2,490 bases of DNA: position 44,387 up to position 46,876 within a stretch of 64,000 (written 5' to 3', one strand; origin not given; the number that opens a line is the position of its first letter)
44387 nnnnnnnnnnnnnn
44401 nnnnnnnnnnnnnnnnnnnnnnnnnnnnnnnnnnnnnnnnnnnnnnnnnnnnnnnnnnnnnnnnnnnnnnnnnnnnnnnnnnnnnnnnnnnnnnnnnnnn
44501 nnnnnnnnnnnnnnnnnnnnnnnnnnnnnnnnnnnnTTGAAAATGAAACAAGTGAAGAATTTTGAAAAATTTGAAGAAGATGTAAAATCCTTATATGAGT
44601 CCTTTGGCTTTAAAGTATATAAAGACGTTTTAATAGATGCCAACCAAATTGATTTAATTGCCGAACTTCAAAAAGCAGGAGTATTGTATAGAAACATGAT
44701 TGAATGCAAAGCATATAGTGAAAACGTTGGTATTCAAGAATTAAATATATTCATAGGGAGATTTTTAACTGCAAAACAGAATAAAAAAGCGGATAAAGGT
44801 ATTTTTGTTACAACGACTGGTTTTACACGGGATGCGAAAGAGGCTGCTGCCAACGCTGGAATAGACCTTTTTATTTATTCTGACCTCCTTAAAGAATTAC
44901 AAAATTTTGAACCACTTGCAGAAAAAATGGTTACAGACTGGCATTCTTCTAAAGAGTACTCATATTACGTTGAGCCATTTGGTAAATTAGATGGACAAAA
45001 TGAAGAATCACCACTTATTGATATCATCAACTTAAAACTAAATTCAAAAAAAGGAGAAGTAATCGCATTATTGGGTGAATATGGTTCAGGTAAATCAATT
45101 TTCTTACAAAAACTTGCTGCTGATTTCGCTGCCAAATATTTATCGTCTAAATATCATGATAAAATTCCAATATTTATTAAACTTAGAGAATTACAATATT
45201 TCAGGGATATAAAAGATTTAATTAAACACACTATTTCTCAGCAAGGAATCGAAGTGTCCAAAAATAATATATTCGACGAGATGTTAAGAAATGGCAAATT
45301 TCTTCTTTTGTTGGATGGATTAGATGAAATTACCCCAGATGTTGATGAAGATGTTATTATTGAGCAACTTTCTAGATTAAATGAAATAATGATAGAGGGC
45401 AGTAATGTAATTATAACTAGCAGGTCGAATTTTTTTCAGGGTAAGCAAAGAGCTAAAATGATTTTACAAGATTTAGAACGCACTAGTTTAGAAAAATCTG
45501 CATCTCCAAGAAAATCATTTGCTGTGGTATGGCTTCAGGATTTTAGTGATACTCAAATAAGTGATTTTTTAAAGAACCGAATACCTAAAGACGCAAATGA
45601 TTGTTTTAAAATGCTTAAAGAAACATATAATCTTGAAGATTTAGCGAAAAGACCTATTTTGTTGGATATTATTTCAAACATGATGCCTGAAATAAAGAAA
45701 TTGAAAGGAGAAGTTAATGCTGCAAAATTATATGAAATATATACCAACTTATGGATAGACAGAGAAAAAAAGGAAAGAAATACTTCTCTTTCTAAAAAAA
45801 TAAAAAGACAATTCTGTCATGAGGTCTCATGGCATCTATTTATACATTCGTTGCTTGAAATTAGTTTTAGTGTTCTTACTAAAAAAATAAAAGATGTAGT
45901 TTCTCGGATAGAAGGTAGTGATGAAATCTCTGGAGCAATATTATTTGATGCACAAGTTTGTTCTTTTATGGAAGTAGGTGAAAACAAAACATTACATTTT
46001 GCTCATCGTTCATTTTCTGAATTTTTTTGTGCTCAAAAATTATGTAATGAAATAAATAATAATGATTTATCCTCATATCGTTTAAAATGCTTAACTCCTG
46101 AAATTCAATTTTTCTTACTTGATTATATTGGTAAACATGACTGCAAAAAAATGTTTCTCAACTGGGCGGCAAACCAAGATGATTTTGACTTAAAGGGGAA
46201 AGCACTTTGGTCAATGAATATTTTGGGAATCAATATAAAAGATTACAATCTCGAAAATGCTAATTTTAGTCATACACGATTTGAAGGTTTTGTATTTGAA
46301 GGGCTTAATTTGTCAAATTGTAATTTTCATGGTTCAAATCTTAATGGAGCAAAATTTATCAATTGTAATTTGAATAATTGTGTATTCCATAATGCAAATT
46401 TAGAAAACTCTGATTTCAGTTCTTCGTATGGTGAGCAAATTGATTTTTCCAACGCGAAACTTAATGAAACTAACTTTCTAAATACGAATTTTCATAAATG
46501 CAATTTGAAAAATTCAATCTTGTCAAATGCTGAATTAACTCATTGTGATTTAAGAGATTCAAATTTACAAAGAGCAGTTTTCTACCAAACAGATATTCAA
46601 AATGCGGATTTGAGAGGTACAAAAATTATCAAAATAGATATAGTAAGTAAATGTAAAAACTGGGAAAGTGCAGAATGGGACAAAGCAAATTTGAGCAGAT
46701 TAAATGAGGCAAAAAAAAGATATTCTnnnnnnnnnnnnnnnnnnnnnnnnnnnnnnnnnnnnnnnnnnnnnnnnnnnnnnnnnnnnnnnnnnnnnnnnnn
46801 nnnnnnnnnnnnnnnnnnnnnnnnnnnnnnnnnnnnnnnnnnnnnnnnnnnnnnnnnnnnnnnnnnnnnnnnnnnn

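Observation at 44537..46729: Single-gene Mrr-nuclease / NACHT / pentapeptide-repeat protein wedged between fumarase and enolase: candidate uncharacterised NLR-type antiphage system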

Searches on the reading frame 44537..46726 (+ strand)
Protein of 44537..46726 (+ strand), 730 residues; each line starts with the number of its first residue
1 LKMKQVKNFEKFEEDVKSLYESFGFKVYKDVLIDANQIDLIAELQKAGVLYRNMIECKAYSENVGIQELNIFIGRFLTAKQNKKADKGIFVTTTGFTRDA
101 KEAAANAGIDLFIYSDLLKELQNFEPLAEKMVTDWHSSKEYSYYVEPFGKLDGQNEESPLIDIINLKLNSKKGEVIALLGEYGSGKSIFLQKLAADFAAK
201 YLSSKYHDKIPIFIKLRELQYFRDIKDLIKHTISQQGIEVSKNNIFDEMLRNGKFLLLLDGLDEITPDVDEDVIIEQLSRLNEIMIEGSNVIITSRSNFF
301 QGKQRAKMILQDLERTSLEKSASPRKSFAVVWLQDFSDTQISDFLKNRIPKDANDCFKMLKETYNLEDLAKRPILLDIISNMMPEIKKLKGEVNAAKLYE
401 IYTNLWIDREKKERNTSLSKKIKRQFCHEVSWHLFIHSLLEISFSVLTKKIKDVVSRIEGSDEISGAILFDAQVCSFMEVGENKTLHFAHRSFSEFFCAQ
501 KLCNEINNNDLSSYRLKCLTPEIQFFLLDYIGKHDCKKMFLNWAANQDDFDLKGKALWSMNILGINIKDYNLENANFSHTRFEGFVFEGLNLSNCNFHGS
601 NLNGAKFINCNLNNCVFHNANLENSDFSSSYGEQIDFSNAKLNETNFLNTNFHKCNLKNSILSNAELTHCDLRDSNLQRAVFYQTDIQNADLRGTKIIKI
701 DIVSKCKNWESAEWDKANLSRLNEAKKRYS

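Call 3: search_protein_families(library=pfam, proteins=[window:44537-46726:+], max_evalue=1)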
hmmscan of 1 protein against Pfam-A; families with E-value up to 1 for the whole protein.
window:44537-46726:+ (730 aa): 19 families
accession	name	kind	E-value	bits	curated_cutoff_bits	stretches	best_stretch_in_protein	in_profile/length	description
PF00805.28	Pentapeptide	-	3.5e-26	90.8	20.2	4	660-696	1-37/40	Pentapeptide repeats (8 copies)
PF13599.13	Pentapeptide_4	-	2.7e-19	69.5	38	2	636-697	2-63/78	Pentapeptide repeat region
PF13576.12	Pentapeptide_3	-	8.8e-16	58.3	27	3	582-625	1-47/48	Pentapeptide repeats (9 copies)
PF04471.18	Mrr_cat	-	1.6e-14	54.5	21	1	10-118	7-112/115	Restriction endonuclease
PF05729.18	NACHT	-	3.9e-14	53.3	26.7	1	175-301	2-134/167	NACHT domain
PF22722.2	NA-iREase1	-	9.6e-08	32.4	27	1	12-114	1-99/106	NACHT-associated inactive Restriction Endonuclease 1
PF23894.2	LD_SV2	-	7.4e-07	29.9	29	2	571-630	26-85/92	SV2A/B/C luminal domain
PF13156.12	Mrr_cat_2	-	0.00014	22.2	22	1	38-109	32-100/127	Restriction endonuclease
PF25199.1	nSTAND_NTPase5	-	0.00045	20.5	34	1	161-199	29-68/145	Novel STAND NTPase 5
PF00005.33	ABC_tran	-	0.0006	20.9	25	1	165-197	3-35/137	ABC transporter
PF24883.2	NPHP3_N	-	0.001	19.7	24.8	1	229-296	94-164/164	Nephrocystin 3, N-terminal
PF00931.28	NB-ARC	-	0.0011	18.7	23.5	1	166-305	10-145/248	NB-ARC domain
PF20720.3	nSTAND3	-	0.018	15.2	27.2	1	172-306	16-121/155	Novel STAND NTPase 3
PF06745.19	ATPase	-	0.021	14.7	26.6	0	172-195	18-41/231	KaiC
PF02367.23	TsaE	-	0.034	14.6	26.6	1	169-199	17-47/128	Threonylcarbamoyl adenosine biosynthesis protein TsaE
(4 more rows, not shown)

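Call 4: search_protein_families(library=padloc, proteins=[window:44537-46726:+], max_evalue=1)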
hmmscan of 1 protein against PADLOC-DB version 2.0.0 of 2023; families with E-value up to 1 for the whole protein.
window:44537-46726:+ (730 aa): 5 families
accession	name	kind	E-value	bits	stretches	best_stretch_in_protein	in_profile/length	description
PDLC03657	mREase_IV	-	6.1e-05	20.5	1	41-105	212-273/317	Type IV methyl-directed restriction enzyme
PDLC03663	mREase_IV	-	0.0001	19.1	1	11-118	416-519/544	Type IV methyl-directed restriction enzyme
PDLC04819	PDC-S02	-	0.00061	17.1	1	10-109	199-294/334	-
PDLC04815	PDC-S02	-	0.0023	15.3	1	16-121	214-318/346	-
PDLC04806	PDC-S02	-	0.0055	14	1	10-109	188-285/324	-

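Call 5: search_protein_families(library=ncbifam, proteins=[window:44537-46726:+], max_evalue=1)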
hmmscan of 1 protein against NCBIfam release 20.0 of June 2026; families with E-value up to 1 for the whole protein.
window:44537-46726:+ (730 aa): 73 families (the best 25 are shown)
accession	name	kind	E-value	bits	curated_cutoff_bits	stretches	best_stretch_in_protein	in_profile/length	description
NF052603.1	penta_Alr5209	equivalog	5.8e-18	65.1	125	2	635-721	13-97/113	Alr5209 family pentapeptide repeat protein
NF047416.1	penta_HetL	equivalog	2.7e-15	56.4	260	2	594-720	17-146/218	heterocyst differentiation pentapeptide repeat protein HetL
NF011743.0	PRK15196.1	equivalog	2.7e-11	43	354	2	544-649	221-321/350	type III secretion system effector PipB2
NF033086.2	penta_rpt_Qnr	equivalog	3.9e-11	43.1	240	1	573-720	3-144/211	Qnr family pentapeptide repeat protein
NF058535.1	antiphage_EruA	equivalog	4e-11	41.8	1000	1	253-516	68-317/1318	NACHT domain-containing antiphage protein EruA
NF051894.1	anti_phage_HalA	equivalog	7.7e-10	38.5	250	2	565-638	51-125/338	anti-phage Hailong system effector protein HalA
NF011744.0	PRK15197.1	equivalog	3.8e-09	36.1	274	2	624-703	178-257/291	SPI-2 type III secretion system effector PipB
NF011904.1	PRK15377.1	subfamily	3.8e-08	32.2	500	2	588-700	12-122/606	type III secretion system effector HECT-type E3 ubiquitin transferase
NF000421.1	penta_rpt_QnrVC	exception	5.8e-08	32.9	460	1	573-720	9-150/218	QnrVC family quinolone resistance pentapeptide repeat protein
NF000349.1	mfpA_AE000516.2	equivalog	6.2e-08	32.7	360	1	576-697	33-149/183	pentapeptide repeat protein MfpA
NF000071.4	penta_rpt_QnrA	exception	2e-07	31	450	1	570-701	52-183/218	QnrA family quinolone resistance pentapeptide repeat protein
NF033375.2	penta_rpt_QnrE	exception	2.1e-07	31.2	480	2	618-726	21-128/214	QnrE family quinolone resistance pentapeptide repeat protein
NF012151.0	penta_rpt_QnrAS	exception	1.1e-06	28.8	490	2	614-702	5-94/218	QnrAS family quinolone resistance pentapeptide repeat protein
NF012152.0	penta_rpt_QnrC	exception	5.5e-06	26.5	500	2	633-708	34-110/221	QnrC family quinolone resistance pentapeptide repeat protein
NF000420.1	penta_rpt_QnrB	exception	1.1e-05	25.6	460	1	564-698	58-192/214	QnrB family quinolone resistance pentapeptide repeat protein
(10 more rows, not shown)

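Call 8: find_homologous_proteins(query=window:44537-46726:+, max_evalue=0.00001)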
Query window:44537-46726:+ (730 aa): 16 proteins with E <= 0.00001 among 8000 candidates.
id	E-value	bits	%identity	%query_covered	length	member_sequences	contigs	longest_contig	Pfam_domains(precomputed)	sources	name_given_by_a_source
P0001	0.0e+0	1633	100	100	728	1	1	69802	PF13576.13,PF05729.19,PF13599.14,PF00805.29,PF22722.3,PF23894.3,PF04471.19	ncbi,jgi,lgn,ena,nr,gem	ncbi:MAG: pentapeptide repeat-containing protein [Paludibacter sp.]|nr:pentapeptide repeat-containin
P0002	0.0e+0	1212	73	98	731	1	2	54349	PF13576.13,PF05729.19,PF13599.14,PF00805.29,PF22722.3,PF04471.19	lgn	-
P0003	7.5e-74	268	30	96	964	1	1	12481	PF25168.2,PF24805.2,PF22722.3,PF24817.2,PF23393.3,PF24883.3,PF23341.2,PF05729.19,PF00400.39,PF04471.19,PF25199.2,PF23414.2,PF25174.2,PF24814.2,PF23381.2,PF25173.2,PF23383.2,PF25171.2,PF12894.14,PF25175.2,PF00805.29,PF24796.2,PF23409.2,PF25172.2,PF24807.2,PF26550.2,PF23756.2,PF20720.4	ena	-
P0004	1.6e-49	187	30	48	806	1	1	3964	PF05729.19,PF06689.20,PF04471.19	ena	-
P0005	2.9e-42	163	31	45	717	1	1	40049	PF05729.19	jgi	jgi:hypothetical protein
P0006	4.1e-42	163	25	94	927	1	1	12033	PF24883.3,PF05729.19,PF13599.14,PF04471.19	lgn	-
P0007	6.3e-40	155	28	71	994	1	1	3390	PF05729.19,PF04471.19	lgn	-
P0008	7.9e-36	142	26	74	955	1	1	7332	PF05729.19,PF04471.19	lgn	-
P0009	5.4e-35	139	24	72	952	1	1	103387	PF05729.19,PF04471.19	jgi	jgi:hypothetical protein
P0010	7.3e-32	129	23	73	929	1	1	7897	PF05729.19,PF04471.19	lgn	-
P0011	1.4e-30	124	29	55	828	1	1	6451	PF05729.19,PF02518.32,PF04471.19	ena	-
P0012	1.7e-28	118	23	83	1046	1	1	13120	PF00656.28,PF24883.3,PF05729.19,PF13599.14,PF00805.29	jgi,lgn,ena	-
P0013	3.8e-27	113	29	53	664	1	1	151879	PF05729.19,PF20720.4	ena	-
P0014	1.2e-6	45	26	19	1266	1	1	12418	PF13576.13,PF05729.19,PF13599.14,PF00805.29,PF13676.12,PF25296.2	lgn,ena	-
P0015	1.9e-6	45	28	21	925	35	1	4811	PF13576.13,PF24883.3,PF05729.19,PF13599.14,PF00805.29,PF25296.2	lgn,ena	-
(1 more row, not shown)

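Call 11: find_encoding_contigs(protein=P0002, flank=10000, max_places=4)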
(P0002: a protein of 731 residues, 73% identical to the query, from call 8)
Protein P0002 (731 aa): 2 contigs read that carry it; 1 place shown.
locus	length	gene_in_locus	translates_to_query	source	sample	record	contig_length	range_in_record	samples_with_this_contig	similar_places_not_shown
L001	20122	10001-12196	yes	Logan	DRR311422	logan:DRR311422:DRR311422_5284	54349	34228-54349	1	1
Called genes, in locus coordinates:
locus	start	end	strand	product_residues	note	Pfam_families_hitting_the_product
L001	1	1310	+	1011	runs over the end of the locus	PF10412:TrwB_AAD_bind, PF12696:TraG-D_C (weak)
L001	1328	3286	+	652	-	PF00515:TPR_1 (faint), PF24885:TPR_NPHP3 (faint), PF13424:TPR_12, PF13176:TPR_7 (faint), PF13181:TPR_8 (faint), PF13374:TPR_10 (faint), PF13424:TPR_12 (weak), PF00211:Guanylate_cyc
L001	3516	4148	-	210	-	PF00929:RNase_T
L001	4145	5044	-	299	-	-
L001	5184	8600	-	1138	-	PF13482:RNase_H_2, PF13086:AAA_11 (weak), PF13245:AAA_19 (weak), PF13604:AAA_30, PF13087:AAA_12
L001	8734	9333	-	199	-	-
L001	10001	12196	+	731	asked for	PF04471:Mrr_cat, PF22722:NA-iREase1, PF05729:NACHT, PF00805:Pentapeptide (weak), PF13599:Pentapeptide_4, PF00805:Pentapeptide, PF13599:Pentapeptide_4 (weak), PF00805:Pentapeptide (weak), +1 more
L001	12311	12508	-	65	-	-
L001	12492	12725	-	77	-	-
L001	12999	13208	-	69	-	PF02609:Exonuc_VII_S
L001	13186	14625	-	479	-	PF13742:tRNA_anti_2, PF02601:Exonuc_VII_L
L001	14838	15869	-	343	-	PF14022:DUF4238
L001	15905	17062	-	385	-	-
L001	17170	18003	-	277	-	-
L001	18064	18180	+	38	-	-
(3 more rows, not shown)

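Call 34: search_protein_representatives(protein=window:44543-46726:+)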
Query: 728 residues. Proteins with E-value up to 0.001 (for the whole library): 44956; up to 1e-10: 7968; up to 1e-30: 843. The best 150 are listed.
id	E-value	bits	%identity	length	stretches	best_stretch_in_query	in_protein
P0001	0.0e+00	1633.0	100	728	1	1-728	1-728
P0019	7.4e-86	305.5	34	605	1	5-612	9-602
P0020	9.3e-82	292.0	33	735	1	1-552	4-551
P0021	2.4e-79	284.0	32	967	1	8-627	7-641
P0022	1.1e-77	278.5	31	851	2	8-606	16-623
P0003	2.3e-74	267.5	30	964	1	8-627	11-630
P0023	3.9e-74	266.8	28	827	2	8-700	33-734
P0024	5.1e-73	263.1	29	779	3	7-529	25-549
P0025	2.5e-70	254.2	31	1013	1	8-614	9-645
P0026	1.2e-68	248.7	31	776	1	6-668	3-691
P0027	2.5e-66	241.0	27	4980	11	545-693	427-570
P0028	6.9e-66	239.5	25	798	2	7-668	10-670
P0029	2.2e-65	237.9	27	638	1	9-628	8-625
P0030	4.0e-65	237.0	27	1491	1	7-688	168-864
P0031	6.5e-65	236.3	33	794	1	10-532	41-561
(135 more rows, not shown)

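Call 40: search_protein_families(library=pfam, alignment_id=A1, max_evalue=0.001)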
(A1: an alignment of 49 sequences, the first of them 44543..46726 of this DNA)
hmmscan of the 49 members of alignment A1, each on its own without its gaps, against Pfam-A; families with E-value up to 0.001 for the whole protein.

A. member 1, window:44543-46726:+ (728 aa): 10 families
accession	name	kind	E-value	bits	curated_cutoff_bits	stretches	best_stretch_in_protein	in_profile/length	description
PF00805.28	Pentapeptide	-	3.4e-26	90.9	20.2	4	658-694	1-37/40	Pentapeptide repeats (8 copies)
PF13599.13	Pentapeptide_4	-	2.9e-19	69.3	38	3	634-695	2-63/78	Pentapeptide repeat region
PF13576.12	Pentapeptide_3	-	8.7e-16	58.3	27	2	580-623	1-47/48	Pentapeptide repeats (9 copies)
PF04471.18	Mrr_cat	-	1.5e-14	54.5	21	1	8-116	7-112/115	Restriction endonuclease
PF05729.18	NACHT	-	3.8e-14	53.3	26.7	1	173-299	2-134/167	NACHT domain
PF22722.2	NA-iREase1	-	9.6e-08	32.4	27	1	10-112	1-99/106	NACHT-associated inactive Restriction Endonuclease 1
PF23894.2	LD_SV2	-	7.8e-07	29.8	29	0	569-628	26-85/92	SV2A/B/C luminal domain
PF13156.12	Mrr_cat_2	-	0.00014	22.2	22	1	36-107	32-100/127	Restriction endonuclease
PF25199.1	nSTAND_NTPase5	-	0.00045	20.5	34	0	159-197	29-68/145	Novel STAND NTPase 5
PF00005.33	ABC_tran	-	0.00059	20.9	25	0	163-195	3-35/137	ABC transporter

B. families by the number of members that match (of 49 scanned): 92 families (the first 25 are shown)
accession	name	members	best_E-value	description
PF05729.18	NACHT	49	2.9e-15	NACHT domain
PF13599.13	Pentapeptide_4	46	3e-30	Pentapeptide repeat region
PF00805.28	Pentapeptide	45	1.5e-33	Pentapeptide repeats (8 copies)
PF04471.18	Mrr_cat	45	2.4e-16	Restriction endonuclease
PF13576.12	Pentapeptide_3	34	9.7e-21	Pentapeptide repeats (9 copies)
PF24883.2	NPHP3_N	29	4.4e-08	Nephrocystin 3, N-terminal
PF20720.3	nSTAND3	24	1e-07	Novel STAND NTPase 3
PF22722.2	NA-iREase1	16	2.3e-08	NACHT-associated inactive Restriction Endonuclease 1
PF13401.12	AAA_22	15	1.3e-05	AAA domain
PF23894.2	LD_SV2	13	1.8e-14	SV2A/B/C luminal domain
PF25173.1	Beta-prop_WDR3_1st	10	1.8e-82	WDR3 first beta-propeller domain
PF25174.1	Beta-prop_THOC3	10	4.3e-78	THOC3 beta-propeller domain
PF24814.1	WD40_Prp19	10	1e-62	Prp19 WD40 domain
PF24817.1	WD40_WDHD1_1st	10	3.8e-62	WDHD1 first WD40 domain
PF24807.1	WD40_CDC20-Fz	10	5.5e-49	CDC20/Fizzy WD40 domain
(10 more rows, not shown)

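Call 45: predict_structure(alignment_id=A1)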
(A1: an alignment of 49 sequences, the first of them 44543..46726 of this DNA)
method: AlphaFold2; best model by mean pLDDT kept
length: 728 residues; sequences in the alignment: 49
mean_pLDDT: 85.8   pTM: 0.70
mean pLDDT of the five models: 85.8, 85.2, 85.0, 83.5, 83.4
residues with pLDDT >= 90: 325; 70-90: 333; 50-70: 55; < 50: 15
segments of 3 or more residues with pLDDT < 50: 1-3, 312-323
pLDDT, mean of each block of 10 residues (from residue 1): 65 88 89 90 89 91 93 93 93 93 93 81 92 94 94 92 86 88 93 95 88 90 90 82 83 92 71 81 85 78 65 44 71 95 94 89 83 88 76 85 84 76 89 90 81 63 66 73 84 94 91 87 90 88 80 84 82 85 89 92 94 96 91 94 96 95 96 91 93 76 80 86 76
secondary structure, 60 per line:
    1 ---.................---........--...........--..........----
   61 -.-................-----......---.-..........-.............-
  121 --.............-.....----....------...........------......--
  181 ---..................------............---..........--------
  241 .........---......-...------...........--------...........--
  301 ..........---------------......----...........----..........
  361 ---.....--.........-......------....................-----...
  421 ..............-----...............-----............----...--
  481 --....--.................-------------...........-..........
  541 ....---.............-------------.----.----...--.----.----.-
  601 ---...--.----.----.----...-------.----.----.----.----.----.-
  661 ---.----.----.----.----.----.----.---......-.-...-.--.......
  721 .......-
elements in order (helices of 4 or more, strands of 3 or more residues): H4-20 E24-31 E34-44 E47-56 H64-79 E85-90 H96-105 E107-111 H112-119 H123-135 H137-141 E146-149 H158-166 E173-178 H184-201 E208-213 H214-219 H223-232 H241-249 E253-258 H269-279 E288-294 H295-298 H301-310 E326-331 H336-346 H351-360 H364-368 H371-379 H381-386 H393-412 H418-434 H442-454 H460-471 E476-478 E483-486 H489-505 H519-529 H531-544 H548-560 E584-586 E604-606 E624-626 H698-703 H714-727
